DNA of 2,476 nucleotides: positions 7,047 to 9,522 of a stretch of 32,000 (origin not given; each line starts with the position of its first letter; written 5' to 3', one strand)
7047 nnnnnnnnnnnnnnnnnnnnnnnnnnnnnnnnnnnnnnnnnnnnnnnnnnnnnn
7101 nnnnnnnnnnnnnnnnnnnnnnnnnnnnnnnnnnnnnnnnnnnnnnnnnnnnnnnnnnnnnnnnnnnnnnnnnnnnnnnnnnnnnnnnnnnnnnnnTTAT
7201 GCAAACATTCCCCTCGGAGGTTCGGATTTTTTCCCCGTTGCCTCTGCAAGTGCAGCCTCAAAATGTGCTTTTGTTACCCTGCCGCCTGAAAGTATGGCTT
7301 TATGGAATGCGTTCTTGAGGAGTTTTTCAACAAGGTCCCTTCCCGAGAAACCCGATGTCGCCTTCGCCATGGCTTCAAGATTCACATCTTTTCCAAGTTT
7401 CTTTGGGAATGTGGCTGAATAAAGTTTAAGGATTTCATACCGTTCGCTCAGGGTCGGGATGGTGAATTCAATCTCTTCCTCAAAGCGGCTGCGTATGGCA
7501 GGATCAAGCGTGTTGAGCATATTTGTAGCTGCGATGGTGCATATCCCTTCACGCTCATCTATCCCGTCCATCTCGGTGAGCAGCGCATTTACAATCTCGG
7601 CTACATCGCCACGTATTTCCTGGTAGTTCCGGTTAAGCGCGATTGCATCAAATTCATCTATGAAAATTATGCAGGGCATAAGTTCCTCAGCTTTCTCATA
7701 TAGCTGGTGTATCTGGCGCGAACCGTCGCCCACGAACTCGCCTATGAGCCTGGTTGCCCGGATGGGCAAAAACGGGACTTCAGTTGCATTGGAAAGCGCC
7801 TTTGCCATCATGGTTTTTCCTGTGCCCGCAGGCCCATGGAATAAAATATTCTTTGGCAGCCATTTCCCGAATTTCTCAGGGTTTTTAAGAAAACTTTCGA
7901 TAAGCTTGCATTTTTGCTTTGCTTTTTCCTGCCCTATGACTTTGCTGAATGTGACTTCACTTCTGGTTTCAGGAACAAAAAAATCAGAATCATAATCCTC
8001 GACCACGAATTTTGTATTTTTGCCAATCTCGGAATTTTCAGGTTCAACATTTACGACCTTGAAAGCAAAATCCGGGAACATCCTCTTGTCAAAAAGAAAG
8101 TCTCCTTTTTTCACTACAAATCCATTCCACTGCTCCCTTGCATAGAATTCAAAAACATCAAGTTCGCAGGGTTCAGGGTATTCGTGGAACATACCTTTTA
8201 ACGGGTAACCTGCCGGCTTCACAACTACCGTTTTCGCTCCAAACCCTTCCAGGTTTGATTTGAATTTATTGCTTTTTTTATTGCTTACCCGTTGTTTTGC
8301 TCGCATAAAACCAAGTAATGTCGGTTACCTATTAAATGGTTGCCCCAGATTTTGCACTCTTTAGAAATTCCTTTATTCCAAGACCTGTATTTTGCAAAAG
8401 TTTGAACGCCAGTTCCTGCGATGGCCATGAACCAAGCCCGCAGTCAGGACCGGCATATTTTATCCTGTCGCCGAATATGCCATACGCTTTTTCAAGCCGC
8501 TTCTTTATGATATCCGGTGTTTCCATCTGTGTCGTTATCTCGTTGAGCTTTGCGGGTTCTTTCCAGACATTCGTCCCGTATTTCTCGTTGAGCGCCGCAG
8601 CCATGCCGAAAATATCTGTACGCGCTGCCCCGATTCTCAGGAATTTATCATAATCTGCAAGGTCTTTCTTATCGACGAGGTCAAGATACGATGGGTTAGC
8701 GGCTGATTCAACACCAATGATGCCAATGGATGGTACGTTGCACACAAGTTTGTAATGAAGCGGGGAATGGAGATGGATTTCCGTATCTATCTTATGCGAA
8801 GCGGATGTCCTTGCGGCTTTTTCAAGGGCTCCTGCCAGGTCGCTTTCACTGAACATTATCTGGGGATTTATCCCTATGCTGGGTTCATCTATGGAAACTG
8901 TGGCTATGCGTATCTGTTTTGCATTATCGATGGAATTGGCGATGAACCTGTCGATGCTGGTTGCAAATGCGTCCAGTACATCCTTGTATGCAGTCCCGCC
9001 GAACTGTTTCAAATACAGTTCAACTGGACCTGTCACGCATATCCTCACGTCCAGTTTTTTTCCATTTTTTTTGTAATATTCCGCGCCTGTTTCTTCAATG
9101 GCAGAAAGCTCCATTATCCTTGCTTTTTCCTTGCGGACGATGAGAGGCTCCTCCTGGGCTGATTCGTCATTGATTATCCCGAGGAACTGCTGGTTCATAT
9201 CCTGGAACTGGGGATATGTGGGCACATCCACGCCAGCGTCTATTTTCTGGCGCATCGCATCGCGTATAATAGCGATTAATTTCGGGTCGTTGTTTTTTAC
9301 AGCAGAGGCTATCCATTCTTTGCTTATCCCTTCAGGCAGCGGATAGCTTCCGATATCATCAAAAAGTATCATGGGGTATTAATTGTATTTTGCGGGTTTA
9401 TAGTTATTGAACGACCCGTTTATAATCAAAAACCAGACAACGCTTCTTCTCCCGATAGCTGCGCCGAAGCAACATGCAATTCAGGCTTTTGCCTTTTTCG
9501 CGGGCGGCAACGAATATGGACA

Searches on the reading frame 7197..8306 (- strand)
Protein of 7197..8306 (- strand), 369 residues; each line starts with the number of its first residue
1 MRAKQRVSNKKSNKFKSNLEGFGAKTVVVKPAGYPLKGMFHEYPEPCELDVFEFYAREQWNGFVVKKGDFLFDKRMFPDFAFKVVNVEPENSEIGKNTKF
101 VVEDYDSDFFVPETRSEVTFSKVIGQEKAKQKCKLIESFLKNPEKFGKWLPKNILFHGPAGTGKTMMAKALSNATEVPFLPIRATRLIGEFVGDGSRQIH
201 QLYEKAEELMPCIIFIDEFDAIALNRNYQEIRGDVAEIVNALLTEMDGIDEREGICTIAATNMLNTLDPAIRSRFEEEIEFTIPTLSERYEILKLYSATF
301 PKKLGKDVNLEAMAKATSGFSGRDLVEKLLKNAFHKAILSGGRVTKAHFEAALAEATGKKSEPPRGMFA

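Call 3: search_protein_families(library=pfam, proteins=[window:7197-8306:-], max_evalue=0.01)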
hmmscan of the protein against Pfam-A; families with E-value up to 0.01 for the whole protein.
window:7197-8306:- (369 aa): 14 families
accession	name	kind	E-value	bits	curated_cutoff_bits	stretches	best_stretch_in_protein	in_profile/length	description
PF00004.35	AAA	-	1.6e-35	122.9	21.2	1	154-282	1-130/131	ATPase family associated with various cellular activities (AAA)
PF23900.1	PRS2_N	-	1.1e-31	108.7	27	1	24-100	1-79/79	PRS2 N-terminal domain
PF23902.1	AAA_lid_PRS2_C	-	1.9e-09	37.9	34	1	288-352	3-66/73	PRS2 AAA+ lid C-terminal domain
PF06068.19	TIP49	-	5.4e-07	29.5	23.8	1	120-187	23-88/347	TIP49 P-loop domain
PF17862.7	AAA_lid_3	-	3.6e-06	26.9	27.2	1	307-350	1-44/45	AAA+ lid domain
PF07724.20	AAA_2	-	5.5e-06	27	27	1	153-248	5-101/166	AAA domain (Cdc48 subfamily)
PF07728.20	AAA_5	-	4.4e-05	23.9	22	1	153-275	1-139/139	AAA domain (dynein-related subfamily)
PF13401.12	AAA_22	-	0.0003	21.5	27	0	153-178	7-35/130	AAA domain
PF05496.18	RuvB_N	-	0.0022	18.2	27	1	119-179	5-61/159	Holliday junction DNA helicase RuvB P-loop domain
PF01078.27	Mg_chelatase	-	0.0027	17.6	20.3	1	152-172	23-43/207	Magnesium chelatase, subunit ChlI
PF01057.23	Parvo_NS1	-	0.006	16.1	20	1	154-175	116-137/271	Parvovirus non-structural protein NS1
PF13191.12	AAA_16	-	0.0065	17.4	32.6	0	152-176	25-49/167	AAA ATPase domain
PF05673.19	DUF815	-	0.0073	15.9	23.8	0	114-218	21-115/249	Protein of unknown function (DUF815)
PF13521.12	AAA_28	-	0.0094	16.6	27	0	154-201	2-49/164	AAA domain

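Call 4: search_protein_families(library=ncbifam, proteins=[window:7197-8306:-], max_evalue=0.01)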
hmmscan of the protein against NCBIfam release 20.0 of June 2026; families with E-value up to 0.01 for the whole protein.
window:7197-8306:- (369 aa): 34 families (the best 25 are shown)
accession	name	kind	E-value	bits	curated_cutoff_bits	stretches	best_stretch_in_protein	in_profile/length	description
TIGR01241.2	FtsH_fam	equivalog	3.1e-57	194.7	600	1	112-353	153-399/598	ATP-dependent zinc metalloprotease FtsH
NF003069.1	PRK03992.1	subfamily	1.1e-49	169.6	500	1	113-360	123-376/379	proteasome-activating nucleotidase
TIGR01242.2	TIGR01242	subfamily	9.9e-48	162.9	500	1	113-360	106-359/362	proteasome-activating nucleotidase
TIGR01243.1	CDC48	subfamily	2.5e-47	161.6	802.65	1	53-336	109-395/733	CDC48 family AAA ATPase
NF047747.1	PrtsmActNtasePan2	equivalog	8.1e-43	147.2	700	1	116-353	146-389/397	proteasome-activating nucleotidase Pan2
NF008004.0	PRK10733.1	equivalog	3.5e-41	140.9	1008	1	113-350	144-386/644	ATP-dependent zinc metalloprotease FtsH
NF047748.1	PrtsmActNtasePan1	equivalog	2.5e-38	132.2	750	1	113-326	140-359/405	proteasome-activating nucleotidase Pan1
NF042959.1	IteA_antiphage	equivalog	4.8e-38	131.3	510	1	144-347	118-314/367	anti-phage ATPase IteA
NF041006.2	cell_div_CdvC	equivalog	4.5e-36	124.5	650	1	79-336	63-321/370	cell division protein CdvC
TIGR03689.1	pup_AAA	equivalog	2.7e-21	75.9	504.75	1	149-296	214-377/512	proteasome ATPase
TIGR03922.1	T7SS_EccA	equivalog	4.8e-12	45.2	466.65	1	121-302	276-469/557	type VII secretion AAA-ATPase EccA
NF003745.1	PRK05342.1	equivalog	4.6e-11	42.2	359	1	109-243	59-209/418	ATP-dependent Clp protease ATP-binding subunit ClpX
TIGR00382.1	clpX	equivalog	3.2e-09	36.3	370.75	1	151-236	117-208/414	ATP-dependent protease ATP-binding subunit ClpX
NF003229.0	PRK04195.1-5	equivalog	1.6e-08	33.7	280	1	119-240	15-129/413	replication factor C large subunit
TIGR00390.1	hslU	equivalog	1.4e-07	30.9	362.45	1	147-188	43-84/441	ATP-dependent protease ATPase subunit HslU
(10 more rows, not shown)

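Call 29: search_protein_families(library=padloc, proteins=[window:7200-8306:-], max_evalue=0.01)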
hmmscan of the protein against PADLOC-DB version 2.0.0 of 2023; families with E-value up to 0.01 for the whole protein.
window:7200-8306:- (369 aa): 8 families
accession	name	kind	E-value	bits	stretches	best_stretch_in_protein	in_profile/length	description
PDLC02196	IetA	-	1.2e-41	141.4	1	146-356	117-321/374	-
PDLC02195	IetA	-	2.7e-38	130.3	1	123-343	107-322/395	-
PDLC04232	IetA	-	1.3e-31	108.2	1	113-345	75-304/330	-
PDLC04231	IetA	-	2.9e-22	77.7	1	152-288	118-251/262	-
PDLC00914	TRIP13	-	4.6e-20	70.3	1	154-354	74-290/302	TRIP13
PDLC00915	TRIP13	-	2.3e-16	58.1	1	154-360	66-295/302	TRIP13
PDLC03838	DolB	-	2.4e-08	31.7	1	120-175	138-190/375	-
PDLC04606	PDC-M37B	-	0.0013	16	0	123-175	146-198/390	-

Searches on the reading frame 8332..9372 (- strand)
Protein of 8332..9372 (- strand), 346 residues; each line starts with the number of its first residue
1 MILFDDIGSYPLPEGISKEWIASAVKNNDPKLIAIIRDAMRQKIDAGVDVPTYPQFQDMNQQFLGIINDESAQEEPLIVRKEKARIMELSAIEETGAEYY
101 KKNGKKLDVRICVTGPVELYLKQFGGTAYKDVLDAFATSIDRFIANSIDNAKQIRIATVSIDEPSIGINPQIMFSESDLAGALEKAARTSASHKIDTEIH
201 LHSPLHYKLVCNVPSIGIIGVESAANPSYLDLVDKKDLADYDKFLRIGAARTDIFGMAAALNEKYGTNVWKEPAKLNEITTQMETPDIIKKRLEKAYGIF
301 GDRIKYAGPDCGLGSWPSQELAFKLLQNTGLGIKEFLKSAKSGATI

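Call 3: search_protein_families(library=pfam, proteins=[window:8332-9372:-], max_evalue=0.01)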
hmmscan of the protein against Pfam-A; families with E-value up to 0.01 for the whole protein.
window:8332-9372:- (346 aa): 0 families

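Call 4: search_protein_families(library=ncbifam, proteins=[window:8332-9372:-], max_evalue=0.01)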
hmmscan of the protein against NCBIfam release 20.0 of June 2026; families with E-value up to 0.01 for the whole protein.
window:8332-9372:- (346 aa): 3 families
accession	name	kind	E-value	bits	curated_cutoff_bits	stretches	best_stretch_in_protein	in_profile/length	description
NF004712.0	PRK06052.1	subfamily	4.3e-155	516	387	1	2-337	4-341/344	methionine synthase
NF002119.0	PRK00957.1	equivalog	2.3e-09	36.9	258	1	7-237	7-234/306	methionine synthase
NF003317.0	PRK04326.1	equivalog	8.8e-06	25.1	406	0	281-333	268-319/340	methionine synthase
